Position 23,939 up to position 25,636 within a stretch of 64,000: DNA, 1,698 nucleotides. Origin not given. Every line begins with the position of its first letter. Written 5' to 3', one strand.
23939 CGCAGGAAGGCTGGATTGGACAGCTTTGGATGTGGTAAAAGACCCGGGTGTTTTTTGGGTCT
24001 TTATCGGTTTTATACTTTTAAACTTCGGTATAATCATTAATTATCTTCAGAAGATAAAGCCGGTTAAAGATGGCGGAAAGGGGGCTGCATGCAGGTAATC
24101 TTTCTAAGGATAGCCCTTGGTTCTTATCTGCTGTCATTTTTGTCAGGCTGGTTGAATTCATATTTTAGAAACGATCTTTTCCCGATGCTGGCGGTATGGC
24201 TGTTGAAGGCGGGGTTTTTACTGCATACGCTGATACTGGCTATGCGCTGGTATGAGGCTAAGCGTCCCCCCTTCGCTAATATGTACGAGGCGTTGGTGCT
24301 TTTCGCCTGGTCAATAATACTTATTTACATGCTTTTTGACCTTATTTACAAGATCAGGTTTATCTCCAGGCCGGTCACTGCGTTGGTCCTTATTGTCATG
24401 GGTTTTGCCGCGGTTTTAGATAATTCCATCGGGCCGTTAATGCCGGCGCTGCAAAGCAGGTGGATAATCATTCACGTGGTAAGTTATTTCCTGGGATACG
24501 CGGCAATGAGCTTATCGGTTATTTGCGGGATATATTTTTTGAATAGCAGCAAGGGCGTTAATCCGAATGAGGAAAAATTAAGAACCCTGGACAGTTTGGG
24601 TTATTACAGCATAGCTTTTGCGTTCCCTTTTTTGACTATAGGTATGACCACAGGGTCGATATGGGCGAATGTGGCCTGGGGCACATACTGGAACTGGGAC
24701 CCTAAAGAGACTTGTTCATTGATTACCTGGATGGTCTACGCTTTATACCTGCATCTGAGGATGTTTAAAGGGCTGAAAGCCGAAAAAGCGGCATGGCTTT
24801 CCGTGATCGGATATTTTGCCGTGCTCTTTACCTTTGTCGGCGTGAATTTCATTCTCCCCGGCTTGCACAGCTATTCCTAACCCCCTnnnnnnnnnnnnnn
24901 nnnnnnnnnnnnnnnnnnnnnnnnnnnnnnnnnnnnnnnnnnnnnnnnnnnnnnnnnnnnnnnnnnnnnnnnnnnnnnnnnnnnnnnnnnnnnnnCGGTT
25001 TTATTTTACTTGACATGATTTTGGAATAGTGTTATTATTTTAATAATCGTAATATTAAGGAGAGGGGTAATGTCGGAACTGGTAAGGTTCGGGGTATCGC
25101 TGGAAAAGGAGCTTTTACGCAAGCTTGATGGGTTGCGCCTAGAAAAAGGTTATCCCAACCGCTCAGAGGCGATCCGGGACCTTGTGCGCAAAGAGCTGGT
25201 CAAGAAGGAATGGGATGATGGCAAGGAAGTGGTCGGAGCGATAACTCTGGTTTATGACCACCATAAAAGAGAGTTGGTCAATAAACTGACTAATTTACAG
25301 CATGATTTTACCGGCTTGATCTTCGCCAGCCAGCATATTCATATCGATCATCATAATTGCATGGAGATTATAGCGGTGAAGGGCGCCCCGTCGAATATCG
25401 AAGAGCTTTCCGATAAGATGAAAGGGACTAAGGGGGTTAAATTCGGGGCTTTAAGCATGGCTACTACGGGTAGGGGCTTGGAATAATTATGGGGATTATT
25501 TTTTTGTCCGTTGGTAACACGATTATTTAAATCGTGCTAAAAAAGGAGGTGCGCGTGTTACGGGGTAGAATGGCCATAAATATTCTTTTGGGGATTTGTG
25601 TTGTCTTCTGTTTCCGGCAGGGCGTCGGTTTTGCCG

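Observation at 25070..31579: Nickel island: nikR - porin-like outer-membrane protein - NikMN/Q/O ECF transporter - larE - larB - cupin, with no larA or larC in the window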

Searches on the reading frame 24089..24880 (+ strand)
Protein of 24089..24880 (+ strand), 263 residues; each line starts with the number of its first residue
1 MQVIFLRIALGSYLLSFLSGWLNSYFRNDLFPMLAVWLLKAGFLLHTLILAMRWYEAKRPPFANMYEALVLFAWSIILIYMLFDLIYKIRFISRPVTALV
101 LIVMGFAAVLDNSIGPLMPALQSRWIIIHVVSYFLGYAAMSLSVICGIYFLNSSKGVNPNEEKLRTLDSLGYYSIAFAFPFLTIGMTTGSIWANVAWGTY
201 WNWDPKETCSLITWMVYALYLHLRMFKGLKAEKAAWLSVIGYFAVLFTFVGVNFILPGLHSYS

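Call 3: search_protein_families(library=pfam, proteins=[window:24089-24880:+])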
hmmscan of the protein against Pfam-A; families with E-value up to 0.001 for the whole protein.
window:24089-24880:+ (263 aa): 1 family
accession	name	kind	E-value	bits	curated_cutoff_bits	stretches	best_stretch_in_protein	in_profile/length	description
PF01578.25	Cytochrom_C_asm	-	1.6e-47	162.3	29.9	1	63-260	2-212/212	Cytochrome C assembly protein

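Call 4: search_protein_families(library=ncbifam, proteins=[window:24089-24880:+])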
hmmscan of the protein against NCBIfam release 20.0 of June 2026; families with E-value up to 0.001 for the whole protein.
window:24089-24880:+ (263 aa): 5 families
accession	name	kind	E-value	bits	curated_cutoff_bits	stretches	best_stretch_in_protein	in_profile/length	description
TIGR03144.1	cytochr_II_ccsB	equivalog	2.4e-72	243.7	187.6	1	41-263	4-252/252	c-type cytochrome biogenesis protein CcsB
TIGR01191.1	ccmC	subfamily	2.4e-09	37.4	186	1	177-253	55-134/184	heme ABC transporter permease CcmC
TIGR00353.1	nrfE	subfamily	1.8e-07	30.4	569.05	1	31-254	31-240/578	heme lyase CcmF/NrfE family subunit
TIGR03145.1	cyt_nit_nrfE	subfamily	1.8e-07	30.3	927.3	1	116-252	159-290/631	heme lyase NrfEFG subunit NrfE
NF007691.0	PRK10369.1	subfamily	2.2e-05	23.4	394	1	35-254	89-294/573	heme lyase NrfEFG subunit NrfE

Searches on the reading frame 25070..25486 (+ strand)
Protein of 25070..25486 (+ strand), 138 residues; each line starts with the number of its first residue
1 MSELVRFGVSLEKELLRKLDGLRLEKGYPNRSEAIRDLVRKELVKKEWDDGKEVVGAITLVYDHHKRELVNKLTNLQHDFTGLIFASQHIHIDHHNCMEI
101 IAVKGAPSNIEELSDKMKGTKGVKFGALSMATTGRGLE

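Call 3: search_protein_families(library=pfam, proteins=[window:25070-25486:+])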
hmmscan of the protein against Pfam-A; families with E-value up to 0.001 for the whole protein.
window:25070-25486:+ (138 aa): 2 families
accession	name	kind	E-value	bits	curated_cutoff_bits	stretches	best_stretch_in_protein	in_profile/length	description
PF08753.17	NikR_C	-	6.6e-31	106.8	22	1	55-130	1-76/77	NikR C terminal nickel binding domain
PF01402.27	RHH_1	-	1.7e-07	31.4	20.5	1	6-43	1-37/39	Ribbon-helix-helix protein, copG family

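Call 4: search_protein_families(library=ncbifam, proteins=[window:25070-25486:+])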
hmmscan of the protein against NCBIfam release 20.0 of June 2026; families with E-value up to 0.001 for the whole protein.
window:25070-25486:+ (138 aa): 6 families
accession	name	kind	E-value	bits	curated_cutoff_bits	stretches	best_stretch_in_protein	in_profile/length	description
NF003381.0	PRK04460.1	equivalog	1e-52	177.9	105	1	1-137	1-138/139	nickel-responsive transcriptional regulator NikR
NF001884.0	PRK00630.1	subfamily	1.2e-41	142.3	119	1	2-132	8-142/148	nickel responsive regulator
NF002169.0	PRK01002.1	subfamily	8.3e-40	136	111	1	2-135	2-137/141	nickel responsive regulator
NF002815.0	PRK02967.1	equivalog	2.3e-37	128.1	83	1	6-131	3-130/139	nickel-responsive transcriptional regulator NikR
TIGR02793.1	nikR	equivalog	4.6e-32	111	175.45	1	6-129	2-126/129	nickel-responsive transcriptional regulator NikR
NF058555.1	TransRegCdrSHalo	equivalog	0.00039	20.4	100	1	28-46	25-43/61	transcriptional regulator CdrS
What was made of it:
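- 25070..25486 (+): nikR, a nickel-responsive ribbon-helix-helix repressor (138 aa). RHH_1 plus NikR_C domains and the NCBIfam NikR equivalog (calls 3, 4).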

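Call 101: search_solved_structures(query=window:25070-25486:+, max_evalue=0.00001, show_alignments=2)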
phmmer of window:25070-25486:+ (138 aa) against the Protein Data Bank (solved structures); distinct sequences matched with E-value up to 0.00001: 12.
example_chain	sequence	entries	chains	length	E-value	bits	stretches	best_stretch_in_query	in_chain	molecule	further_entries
2bj1_A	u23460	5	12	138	1e-37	132.6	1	3-137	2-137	NICKEL RESPONSIVE REGULATOR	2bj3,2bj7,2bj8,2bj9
2wvd_A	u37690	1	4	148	2.6e-28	102.1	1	3-132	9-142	PUTATIVE NICKEL-RESPONSIVE REGULATOR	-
2ca9_A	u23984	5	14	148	3.5e-28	101.7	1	3-132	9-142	PUTATIVE NICKEL-RESPONSIVE REGULATOR | nickel-responsive regulator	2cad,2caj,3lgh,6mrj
2wve_A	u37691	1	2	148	4.7e-27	98.1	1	3-132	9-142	PUTATIVE NICKEL-RESPONSIVE REGULATOR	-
3pht_A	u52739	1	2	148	8.9e-27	97.2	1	3-132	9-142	Putative nickel-responsive regulator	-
2wvc_A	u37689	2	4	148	2.3e-25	92.6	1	3-132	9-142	PUTATIVE NICKEL-RESPONSIVE REGULATOR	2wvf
2wvb_A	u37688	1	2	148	5.9e-24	88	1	3-132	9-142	PUTATIVE NICKEL-RESPONSIVE REGULATOR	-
1q5v_A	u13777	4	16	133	1.8e-23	86.5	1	6-129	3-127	Nickel responsive regulator | Nickel-responsive regulator | Nickel-responsive regulatory protein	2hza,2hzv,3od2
2y3y_A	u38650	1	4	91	2.1e-15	60.4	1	54-132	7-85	PUTATIVE NICKEL-RESPONSIVE REGULATOR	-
3qsi_B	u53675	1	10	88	2.6e-15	60.1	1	55-132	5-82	NikR nickel-responsive regulator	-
1q5y_A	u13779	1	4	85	2.2e-12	50.7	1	56-129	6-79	Nickel responsive regulator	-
3bkf_A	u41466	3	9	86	2.6e-12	50.4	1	55-129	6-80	Nickel-responsive regulator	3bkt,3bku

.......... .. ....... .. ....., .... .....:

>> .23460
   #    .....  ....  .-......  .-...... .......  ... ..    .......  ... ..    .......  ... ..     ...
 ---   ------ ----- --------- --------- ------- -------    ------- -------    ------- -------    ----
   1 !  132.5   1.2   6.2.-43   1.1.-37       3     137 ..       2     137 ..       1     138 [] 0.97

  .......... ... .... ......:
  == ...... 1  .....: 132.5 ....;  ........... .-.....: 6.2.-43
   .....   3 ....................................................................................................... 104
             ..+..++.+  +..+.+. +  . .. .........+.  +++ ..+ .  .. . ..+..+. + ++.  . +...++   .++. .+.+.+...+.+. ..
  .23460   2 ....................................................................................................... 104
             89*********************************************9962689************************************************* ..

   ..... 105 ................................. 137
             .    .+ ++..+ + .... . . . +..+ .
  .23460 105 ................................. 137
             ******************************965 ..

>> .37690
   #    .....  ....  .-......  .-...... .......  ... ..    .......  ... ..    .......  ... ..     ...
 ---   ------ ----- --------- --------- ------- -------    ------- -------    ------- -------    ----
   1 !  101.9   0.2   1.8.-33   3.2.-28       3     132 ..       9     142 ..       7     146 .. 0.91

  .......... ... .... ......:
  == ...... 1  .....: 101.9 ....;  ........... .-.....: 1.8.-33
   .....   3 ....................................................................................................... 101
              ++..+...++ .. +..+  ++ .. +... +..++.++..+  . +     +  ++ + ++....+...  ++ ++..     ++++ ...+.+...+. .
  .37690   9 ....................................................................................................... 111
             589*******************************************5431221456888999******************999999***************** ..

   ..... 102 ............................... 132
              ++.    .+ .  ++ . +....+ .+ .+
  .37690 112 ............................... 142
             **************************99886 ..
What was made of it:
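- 25070..25486 (+): E 1e-37 to P. horikoshii NikR 2bj1, with the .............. nickel-site motif aligned (call 101).
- On NikR: The QH-(10 residues)-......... motif aligns with QH............ of P. horikoshii NikR 2bj1 (call 101).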
